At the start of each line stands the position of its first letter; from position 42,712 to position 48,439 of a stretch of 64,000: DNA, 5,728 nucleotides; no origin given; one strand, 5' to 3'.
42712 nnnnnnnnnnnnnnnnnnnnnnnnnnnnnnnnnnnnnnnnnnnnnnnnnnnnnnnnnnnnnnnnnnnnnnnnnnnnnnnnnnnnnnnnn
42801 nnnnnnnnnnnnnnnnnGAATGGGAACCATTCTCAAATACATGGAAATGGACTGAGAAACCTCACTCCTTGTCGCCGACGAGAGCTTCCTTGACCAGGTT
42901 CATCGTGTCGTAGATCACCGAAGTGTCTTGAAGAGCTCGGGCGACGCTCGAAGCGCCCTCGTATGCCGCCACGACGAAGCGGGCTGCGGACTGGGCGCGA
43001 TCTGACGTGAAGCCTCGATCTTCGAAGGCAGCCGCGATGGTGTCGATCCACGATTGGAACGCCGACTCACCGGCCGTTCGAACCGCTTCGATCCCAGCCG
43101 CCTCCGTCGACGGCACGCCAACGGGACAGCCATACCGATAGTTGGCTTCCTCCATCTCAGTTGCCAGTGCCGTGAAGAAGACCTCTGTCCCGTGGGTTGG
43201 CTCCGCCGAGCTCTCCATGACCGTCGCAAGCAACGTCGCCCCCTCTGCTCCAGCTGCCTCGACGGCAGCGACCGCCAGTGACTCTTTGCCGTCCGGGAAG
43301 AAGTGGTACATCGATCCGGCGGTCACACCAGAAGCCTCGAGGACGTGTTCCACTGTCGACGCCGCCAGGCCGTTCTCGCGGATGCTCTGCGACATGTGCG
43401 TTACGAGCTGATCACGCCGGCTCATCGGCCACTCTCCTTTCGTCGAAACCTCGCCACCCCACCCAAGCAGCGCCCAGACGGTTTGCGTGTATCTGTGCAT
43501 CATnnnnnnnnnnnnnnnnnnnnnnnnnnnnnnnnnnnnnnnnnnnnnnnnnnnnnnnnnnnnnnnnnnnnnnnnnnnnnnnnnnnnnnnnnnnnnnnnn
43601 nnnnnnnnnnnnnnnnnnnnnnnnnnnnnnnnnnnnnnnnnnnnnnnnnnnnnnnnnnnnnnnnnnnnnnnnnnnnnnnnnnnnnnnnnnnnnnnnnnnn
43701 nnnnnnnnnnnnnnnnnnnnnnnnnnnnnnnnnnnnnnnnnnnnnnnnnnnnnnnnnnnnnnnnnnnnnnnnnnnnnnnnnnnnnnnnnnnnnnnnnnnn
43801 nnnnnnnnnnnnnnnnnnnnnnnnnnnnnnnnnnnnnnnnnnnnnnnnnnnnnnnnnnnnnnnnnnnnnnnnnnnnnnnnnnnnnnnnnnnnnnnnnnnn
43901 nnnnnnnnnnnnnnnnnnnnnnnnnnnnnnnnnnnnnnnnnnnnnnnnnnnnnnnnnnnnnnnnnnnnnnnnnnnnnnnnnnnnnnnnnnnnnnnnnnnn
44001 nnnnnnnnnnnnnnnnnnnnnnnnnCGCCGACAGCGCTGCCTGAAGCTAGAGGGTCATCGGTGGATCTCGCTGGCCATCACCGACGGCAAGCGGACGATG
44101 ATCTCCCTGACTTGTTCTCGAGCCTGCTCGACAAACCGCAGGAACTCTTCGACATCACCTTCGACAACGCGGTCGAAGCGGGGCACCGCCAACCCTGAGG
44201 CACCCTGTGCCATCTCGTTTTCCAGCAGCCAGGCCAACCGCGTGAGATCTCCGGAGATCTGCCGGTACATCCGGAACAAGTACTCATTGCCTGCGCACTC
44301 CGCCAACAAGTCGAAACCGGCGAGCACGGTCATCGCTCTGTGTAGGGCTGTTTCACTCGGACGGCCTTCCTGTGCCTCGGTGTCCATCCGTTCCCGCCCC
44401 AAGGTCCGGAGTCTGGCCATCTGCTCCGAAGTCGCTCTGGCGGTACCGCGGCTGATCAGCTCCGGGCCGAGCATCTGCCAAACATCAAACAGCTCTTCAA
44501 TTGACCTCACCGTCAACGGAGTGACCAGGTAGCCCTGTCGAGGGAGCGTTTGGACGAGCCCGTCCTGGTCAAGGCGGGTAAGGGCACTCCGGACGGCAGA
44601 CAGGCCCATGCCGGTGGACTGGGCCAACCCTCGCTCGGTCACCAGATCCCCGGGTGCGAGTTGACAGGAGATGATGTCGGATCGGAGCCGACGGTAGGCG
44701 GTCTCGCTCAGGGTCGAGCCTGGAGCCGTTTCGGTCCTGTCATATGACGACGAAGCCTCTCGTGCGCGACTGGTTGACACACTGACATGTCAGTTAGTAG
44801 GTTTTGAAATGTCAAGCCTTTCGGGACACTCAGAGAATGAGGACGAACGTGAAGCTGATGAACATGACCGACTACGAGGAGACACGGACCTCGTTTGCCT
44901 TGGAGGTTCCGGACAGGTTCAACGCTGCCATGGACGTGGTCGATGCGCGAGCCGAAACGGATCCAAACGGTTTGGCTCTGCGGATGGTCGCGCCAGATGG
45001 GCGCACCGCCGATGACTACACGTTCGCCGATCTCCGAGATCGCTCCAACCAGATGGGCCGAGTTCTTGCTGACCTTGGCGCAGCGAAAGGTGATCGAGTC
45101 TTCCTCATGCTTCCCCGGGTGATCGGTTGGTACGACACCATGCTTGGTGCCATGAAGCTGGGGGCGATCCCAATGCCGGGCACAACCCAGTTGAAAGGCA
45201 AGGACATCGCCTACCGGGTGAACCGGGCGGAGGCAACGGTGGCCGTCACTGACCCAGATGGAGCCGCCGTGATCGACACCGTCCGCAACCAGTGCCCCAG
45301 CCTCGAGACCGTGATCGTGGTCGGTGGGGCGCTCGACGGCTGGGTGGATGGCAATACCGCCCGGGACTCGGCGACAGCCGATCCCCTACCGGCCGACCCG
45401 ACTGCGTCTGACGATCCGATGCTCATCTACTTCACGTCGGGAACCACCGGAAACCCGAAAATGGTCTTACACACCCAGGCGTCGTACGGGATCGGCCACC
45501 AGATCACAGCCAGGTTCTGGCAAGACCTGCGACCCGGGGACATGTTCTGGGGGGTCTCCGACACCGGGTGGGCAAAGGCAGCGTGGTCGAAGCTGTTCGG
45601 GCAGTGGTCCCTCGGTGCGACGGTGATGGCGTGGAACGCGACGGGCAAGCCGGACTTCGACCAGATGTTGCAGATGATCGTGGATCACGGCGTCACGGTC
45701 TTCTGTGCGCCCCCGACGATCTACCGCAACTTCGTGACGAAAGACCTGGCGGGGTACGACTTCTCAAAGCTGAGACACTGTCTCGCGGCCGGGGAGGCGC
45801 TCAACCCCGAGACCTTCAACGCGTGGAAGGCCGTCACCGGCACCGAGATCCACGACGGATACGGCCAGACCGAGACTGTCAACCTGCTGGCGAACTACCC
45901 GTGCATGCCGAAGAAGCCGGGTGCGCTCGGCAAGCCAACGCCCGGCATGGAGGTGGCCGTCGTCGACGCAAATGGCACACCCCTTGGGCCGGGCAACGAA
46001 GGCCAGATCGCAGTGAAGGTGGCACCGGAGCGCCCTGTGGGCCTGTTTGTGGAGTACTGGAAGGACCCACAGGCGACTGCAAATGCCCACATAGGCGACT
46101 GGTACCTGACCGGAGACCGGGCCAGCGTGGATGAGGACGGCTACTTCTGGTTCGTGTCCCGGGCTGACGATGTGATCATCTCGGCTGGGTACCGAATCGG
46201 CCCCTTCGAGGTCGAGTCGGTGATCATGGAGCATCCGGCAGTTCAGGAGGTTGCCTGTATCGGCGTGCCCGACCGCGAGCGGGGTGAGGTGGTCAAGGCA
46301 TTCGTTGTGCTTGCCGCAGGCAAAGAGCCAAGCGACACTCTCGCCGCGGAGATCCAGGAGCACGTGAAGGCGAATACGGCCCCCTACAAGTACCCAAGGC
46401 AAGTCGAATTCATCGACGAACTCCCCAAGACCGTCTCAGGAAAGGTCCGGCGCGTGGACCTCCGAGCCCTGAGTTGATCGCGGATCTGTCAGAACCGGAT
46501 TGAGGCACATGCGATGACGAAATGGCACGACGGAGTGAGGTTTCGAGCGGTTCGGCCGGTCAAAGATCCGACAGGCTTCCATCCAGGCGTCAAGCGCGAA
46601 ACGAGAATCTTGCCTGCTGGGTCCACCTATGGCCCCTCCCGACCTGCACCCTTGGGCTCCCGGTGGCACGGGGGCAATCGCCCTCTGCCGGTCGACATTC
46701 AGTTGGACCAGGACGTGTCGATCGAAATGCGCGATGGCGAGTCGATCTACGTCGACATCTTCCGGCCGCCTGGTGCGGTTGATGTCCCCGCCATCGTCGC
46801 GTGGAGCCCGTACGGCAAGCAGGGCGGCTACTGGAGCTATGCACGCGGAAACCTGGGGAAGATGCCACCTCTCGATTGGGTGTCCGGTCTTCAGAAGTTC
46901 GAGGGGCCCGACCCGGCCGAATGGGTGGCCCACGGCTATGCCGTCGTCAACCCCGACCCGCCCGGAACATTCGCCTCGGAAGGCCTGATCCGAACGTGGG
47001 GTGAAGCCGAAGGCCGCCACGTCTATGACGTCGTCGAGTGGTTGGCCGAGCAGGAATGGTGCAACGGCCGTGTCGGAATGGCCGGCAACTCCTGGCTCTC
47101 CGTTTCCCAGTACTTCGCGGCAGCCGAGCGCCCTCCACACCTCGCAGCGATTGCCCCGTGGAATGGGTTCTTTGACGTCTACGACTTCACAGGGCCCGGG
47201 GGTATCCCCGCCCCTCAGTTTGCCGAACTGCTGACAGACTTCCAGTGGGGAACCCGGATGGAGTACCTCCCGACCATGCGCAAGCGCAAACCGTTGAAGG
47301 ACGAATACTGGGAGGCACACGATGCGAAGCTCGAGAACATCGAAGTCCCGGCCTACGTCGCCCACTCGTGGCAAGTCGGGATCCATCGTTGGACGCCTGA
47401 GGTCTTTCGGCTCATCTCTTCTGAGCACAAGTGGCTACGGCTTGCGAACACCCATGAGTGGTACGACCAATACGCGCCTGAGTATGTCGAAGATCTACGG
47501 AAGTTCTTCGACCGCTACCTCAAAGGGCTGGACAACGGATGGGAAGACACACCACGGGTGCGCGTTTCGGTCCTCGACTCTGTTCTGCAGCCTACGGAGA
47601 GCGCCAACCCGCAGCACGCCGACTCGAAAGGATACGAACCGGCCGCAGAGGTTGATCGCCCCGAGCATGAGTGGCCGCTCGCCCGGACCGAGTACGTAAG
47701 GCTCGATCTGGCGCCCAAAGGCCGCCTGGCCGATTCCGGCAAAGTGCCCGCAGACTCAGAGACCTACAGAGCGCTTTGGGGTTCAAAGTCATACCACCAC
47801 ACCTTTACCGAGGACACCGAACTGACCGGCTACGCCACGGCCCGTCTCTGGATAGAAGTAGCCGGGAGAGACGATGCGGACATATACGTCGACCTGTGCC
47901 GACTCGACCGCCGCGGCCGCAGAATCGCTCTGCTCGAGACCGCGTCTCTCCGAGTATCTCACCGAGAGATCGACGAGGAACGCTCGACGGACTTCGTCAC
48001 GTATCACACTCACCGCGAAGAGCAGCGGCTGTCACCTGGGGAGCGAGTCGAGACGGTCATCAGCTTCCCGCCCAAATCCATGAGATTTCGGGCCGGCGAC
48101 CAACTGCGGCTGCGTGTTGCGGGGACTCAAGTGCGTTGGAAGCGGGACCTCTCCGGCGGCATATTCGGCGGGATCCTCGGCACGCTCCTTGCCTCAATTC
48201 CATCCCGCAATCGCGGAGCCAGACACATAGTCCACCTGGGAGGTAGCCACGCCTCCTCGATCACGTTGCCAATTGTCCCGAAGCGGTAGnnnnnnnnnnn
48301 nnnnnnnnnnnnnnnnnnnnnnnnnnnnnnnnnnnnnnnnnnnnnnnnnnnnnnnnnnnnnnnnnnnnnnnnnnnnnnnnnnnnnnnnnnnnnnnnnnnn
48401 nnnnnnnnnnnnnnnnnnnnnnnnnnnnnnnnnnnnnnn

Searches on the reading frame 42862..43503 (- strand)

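Call 74: search_protein_families(library=pfam, proteins=[window:42862-43503:-], max_evalue=0.0001)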
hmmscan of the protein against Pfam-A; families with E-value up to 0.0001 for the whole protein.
window:42862-43503:- (213 aa): 2 families
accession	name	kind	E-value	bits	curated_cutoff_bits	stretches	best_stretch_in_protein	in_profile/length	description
PF21993.1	TetR_C_13_2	-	1.3e-18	67.6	27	1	102-198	1-98/103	Transcriptional regulator LmrA/YxaF-like, C-terminal domain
PF00440.29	TetR_N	-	8.3e-07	29.1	24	1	41-79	9-46/47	Bacterial regulatory proteins, tetR family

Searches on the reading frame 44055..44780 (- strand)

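Call 74: search_protein_families(library=pfam, proteins=[window:44055-44780:-], max_evalue=0.0001)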
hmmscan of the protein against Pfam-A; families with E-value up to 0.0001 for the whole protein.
window:44055-44780:- (241 aa): 2 families
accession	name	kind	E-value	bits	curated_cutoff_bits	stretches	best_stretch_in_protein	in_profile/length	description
PF00392.27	GntR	-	5.3e-14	52.1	27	1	24-86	1-64/64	Bacterial regulatory proteins, gntR family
PF07729.17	FCD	-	3e-06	28.1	24.3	1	96-188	1-88/125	FCD domain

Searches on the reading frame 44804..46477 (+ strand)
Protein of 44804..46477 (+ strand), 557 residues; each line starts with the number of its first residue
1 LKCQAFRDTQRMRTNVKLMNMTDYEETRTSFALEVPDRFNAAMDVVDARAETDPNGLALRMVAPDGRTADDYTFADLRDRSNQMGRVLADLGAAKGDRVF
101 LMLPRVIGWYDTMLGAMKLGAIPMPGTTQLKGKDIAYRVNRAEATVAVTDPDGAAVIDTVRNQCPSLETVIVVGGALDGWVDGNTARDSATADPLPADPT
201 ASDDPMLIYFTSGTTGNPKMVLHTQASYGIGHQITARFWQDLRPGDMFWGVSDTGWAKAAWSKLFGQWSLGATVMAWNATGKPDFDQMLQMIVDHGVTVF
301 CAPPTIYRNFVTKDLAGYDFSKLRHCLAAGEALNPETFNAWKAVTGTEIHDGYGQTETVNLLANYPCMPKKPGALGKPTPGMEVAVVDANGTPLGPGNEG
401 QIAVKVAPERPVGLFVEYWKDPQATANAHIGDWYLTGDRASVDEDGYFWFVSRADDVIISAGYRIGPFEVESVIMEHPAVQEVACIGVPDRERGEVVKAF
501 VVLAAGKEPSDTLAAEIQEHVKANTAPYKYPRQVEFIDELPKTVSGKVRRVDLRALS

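Call 74: search_protein_families(library=pfam, proteins=[window:44804-46477:+], max_evalue=0.0001)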
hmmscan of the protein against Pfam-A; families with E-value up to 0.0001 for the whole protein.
window:44804-46477:+ (557 aa): 2 families
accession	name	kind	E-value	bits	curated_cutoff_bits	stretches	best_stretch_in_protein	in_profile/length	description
PF00501.34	AMP-binding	-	8.4e-69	232.6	29.9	1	48-405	3-375/384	AMP-binding enzyme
PF13193.12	AMP-binding_C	-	3.1e-26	92.5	24.5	1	469-547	1-76/76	AMP-binding enzyme C-terminal domain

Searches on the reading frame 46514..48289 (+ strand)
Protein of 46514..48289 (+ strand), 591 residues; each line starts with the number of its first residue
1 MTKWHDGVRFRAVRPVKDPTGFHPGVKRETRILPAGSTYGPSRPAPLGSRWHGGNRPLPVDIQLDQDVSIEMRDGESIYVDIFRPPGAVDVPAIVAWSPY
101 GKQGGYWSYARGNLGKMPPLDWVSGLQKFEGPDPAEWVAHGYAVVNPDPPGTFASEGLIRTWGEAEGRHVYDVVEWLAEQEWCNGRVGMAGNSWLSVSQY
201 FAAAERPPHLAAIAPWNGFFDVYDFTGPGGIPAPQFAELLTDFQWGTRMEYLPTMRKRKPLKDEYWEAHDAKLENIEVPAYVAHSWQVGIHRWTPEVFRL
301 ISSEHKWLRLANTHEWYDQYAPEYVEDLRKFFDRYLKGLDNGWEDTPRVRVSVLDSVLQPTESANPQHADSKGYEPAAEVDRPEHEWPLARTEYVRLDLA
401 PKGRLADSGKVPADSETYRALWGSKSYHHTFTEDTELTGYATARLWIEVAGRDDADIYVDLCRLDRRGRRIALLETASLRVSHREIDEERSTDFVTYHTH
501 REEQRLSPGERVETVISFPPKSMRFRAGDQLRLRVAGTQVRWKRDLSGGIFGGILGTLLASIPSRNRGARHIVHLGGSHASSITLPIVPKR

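Call 74: search_protein_families(library=pfam, proteins=[window:46514-48289:+], max_evalue=0.0001)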
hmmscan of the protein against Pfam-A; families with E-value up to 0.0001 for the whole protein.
window:46514-48289:+ (591 aa): 2 families
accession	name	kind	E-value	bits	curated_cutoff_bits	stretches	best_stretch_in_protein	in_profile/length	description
PF02129.25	Peptidase_S15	-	2.5e-36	126.2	23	1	74-238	1-149/262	X-Pro dipeptidyl-peptidase (S15 family)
PF08530.16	PepX_C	-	9.9e-24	84.9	22.5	1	341-583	1-216/217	X-Pro dipeptidyl-peptidase C-terminal non-catalytic domain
